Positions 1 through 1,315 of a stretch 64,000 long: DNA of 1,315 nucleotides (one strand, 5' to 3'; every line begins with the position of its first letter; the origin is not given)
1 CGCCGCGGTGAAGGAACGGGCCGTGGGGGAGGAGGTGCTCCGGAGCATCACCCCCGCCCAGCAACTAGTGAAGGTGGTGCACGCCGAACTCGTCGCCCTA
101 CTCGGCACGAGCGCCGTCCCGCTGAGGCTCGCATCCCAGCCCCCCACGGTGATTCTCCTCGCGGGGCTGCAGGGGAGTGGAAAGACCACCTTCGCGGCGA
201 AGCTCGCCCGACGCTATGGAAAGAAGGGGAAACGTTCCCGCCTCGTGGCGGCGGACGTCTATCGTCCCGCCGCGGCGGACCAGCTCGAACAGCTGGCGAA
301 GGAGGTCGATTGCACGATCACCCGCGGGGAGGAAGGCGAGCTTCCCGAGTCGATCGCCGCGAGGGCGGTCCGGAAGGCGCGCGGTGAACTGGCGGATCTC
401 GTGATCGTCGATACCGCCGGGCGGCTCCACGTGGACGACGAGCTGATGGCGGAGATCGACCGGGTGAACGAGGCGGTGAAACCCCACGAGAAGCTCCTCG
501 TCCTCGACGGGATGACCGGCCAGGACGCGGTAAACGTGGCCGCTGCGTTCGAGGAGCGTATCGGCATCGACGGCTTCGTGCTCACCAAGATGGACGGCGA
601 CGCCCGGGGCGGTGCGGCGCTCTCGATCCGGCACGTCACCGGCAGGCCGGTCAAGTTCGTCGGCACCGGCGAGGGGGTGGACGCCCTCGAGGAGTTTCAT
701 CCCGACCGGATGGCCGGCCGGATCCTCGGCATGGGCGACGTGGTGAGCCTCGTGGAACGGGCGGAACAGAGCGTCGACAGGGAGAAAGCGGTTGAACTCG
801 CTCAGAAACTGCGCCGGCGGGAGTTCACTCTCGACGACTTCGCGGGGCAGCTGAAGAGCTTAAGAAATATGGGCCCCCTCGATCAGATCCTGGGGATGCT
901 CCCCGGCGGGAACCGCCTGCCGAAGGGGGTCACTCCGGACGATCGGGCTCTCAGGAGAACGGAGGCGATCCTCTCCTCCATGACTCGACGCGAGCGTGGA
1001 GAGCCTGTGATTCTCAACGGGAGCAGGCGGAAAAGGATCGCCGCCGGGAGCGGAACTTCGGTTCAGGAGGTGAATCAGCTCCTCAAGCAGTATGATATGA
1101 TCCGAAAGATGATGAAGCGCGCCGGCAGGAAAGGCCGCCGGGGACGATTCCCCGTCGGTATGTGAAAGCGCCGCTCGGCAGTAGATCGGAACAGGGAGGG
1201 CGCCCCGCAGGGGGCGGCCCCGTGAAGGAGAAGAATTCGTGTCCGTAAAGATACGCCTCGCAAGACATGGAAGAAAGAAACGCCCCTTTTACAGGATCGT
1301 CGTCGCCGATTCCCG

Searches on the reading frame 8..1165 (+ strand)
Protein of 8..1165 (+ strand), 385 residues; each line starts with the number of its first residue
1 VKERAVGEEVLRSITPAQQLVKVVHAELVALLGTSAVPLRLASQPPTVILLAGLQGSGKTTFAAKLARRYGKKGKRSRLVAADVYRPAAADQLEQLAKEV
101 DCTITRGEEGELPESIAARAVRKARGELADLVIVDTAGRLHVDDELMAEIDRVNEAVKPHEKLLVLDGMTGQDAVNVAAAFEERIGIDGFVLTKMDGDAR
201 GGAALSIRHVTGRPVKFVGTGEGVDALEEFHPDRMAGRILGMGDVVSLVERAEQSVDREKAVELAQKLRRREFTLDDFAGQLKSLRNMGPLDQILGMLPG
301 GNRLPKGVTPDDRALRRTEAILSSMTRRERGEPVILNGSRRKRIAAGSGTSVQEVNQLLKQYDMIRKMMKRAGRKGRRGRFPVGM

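Call 39: search_protein_families(library=pfam, proteins=[window:8-1165:+], max_evalue=0.0001)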
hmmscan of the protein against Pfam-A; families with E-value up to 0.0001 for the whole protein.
window:8-1165:+ (385 aa): 7 families
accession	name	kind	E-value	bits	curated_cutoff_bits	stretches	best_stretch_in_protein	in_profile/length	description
PF00448.28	SRP54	-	2.1e-72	243.3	22.7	1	46-241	1-196/196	SRP54-type protein, GTPase domain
PF02978.25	SRP_SPB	-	1.4e-33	115.6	27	1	272-369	1-91/91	Signal peptide binding domain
PF13401.12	AAA_22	-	7.7e-07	29.9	27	1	46-152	5-107/130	AAA domain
PF01656.29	CbiA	-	8e-06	26.3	25.4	1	56-200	9-88/125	CobQ/CobB/MinD/ParA nucleotide binding domain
PF13671.12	AAA_33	-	1.2e-05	26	27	1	48-136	1-77/143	AAA domain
PF13238.12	AAA_18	-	3.9e-05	24.5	29.4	0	49-135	1-78/128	AAA domain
PF13191.12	AAA_16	-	8.9e-05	23.5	32.6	0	42-174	20-146/167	AAA ATPase domain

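Call 49: find_homologous_proteins(query=window:8-1165:+, max_evalue=1e-60)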
Query window:8-1165:+ (385 aa): 8000 proteins with E <= 1e-60 among 8000 candidates; the best 120 are listed.
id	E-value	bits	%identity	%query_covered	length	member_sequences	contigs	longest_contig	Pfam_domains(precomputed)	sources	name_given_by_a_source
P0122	2.6e-197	673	81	99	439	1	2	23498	PF02881.25,PF02978.27,PF13401.13,PF00448.29,PF13191.13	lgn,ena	-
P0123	1.0e-196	671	81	99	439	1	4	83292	PF02881.25,PF02978.27,PF13401.13,PF00448.29,PF13191.13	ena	-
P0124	3.6e-196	670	81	100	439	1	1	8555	PF02881.25,PF02978.27,PF01656.30,PF13604.13,PF13671.13,PF13207.13,PF13401.13,PF00448.29,PF13191.13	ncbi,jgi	-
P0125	6.4e-196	669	79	100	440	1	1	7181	PF02881.25,PF02978.27,PF13671.13,PF13207.13,PF13401.13,PF00448.29,PF13191.13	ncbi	-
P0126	2.2e-189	647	76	100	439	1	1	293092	PF02881.25,PF02978.27,PF13604.13,PF13401.13,PF00448.29,PF13191.13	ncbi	-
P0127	1.3e-179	615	76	95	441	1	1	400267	PF06414.19,PF02881.25,PF02978.27,PF01656.30,PF13207.13,PF13401.13,PF00448.29,PF13191.13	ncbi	-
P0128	1.6e-179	615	76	95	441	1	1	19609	PF02881.25,PF02978.27,PF13207.13,PF13401.13,PF00448.29,PF13191.13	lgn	-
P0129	3.0e-179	614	76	95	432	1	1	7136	PF06414.19,PF02881.25,PF02978.27,PF01656.30,PF13207.13,PF13401.13,PF00448.29,PF13191.13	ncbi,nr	ncbi:MAG: signal recognition particle protein, partial [Gemmatimonadetes bacterium]|nr:signal recogn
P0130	3.7e-172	591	73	100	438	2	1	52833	PF02881.25,PF02978.27,PF01656.30,PF13401.13,PF00448.29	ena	-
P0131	5.3e-172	590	73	100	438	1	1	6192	PF02881.25,PF02978.27,PF01656.30,PF13671.13,PF13401.13,PF00448.29,PF13191.13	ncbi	-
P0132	1.2e-169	582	73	100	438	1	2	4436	PF06414.19,PF02881.25,PF02978.27,PF01656.30,PF13401.13,PF00448.29,PF13191.13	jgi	-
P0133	4.6e-168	577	73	96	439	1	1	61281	PF02881.25,PF02978.27,PF01656.30,PF13401.13,PF00448.29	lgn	-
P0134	6.2e-168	577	73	99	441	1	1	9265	PF02881.25,PF02978.27,PF01656.30,PF13401.13,PF00448.29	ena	-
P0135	3.0e-167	574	69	100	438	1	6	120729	PF02881.25,PF02978.27,PF00448.29,PF13191.13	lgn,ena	-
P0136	2.5e-166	571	71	100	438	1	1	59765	PF02881.25,PF02978.27,PF01656.30,PF13401.13,PF00448.29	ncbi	ncbi:MAG: signal recognition particle protein [Candidatus Eisenbacteria bacterium]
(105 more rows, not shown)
